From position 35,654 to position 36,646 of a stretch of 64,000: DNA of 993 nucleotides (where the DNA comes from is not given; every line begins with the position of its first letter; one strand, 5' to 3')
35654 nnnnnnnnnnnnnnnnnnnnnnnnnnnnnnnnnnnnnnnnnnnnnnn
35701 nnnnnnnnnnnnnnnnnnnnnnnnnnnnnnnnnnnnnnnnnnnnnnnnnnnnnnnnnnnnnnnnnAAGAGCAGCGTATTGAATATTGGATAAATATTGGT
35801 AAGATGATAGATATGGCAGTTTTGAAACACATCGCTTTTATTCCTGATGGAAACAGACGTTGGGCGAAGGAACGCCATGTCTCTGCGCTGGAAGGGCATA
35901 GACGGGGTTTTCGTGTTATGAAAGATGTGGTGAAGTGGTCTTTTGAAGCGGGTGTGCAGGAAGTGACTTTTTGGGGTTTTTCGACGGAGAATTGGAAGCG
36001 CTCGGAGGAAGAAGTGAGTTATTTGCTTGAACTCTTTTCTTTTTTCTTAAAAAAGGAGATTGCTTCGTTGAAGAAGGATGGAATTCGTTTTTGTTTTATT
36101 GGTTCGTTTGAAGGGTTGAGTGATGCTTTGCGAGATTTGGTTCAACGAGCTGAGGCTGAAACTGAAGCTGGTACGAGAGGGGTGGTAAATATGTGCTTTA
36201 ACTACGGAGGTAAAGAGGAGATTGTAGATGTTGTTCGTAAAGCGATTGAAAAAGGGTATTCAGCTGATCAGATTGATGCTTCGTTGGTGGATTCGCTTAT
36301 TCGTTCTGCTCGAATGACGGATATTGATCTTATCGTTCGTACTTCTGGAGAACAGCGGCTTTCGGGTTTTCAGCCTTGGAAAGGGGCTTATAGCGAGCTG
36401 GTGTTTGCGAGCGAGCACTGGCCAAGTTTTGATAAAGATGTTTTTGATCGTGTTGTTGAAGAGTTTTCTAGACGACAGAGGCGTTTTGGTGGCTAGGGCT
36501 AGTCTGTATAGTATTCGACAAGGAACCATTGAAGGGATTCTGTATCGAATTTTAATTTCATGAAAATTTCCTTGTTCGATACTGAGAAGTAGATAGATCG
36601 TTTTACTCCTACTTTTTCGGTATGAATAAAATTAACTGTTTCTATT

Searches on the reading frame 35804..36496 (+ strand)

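Call 18: search_protein_families(library=pfam, proteins=[window:35804-36496:+], max_evalue=0.001)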
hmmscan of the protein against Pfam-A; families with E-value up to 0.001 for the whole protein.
window:35804-36496:+ (230 aa): 1 family
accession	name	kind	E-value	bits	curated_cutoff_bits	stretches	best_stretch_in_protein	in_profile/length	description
PF01255.24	Prenyltransf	-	1.9e-70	237.2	27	1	13-229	1-219/219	Putative undecaprenyl diphosphate synthase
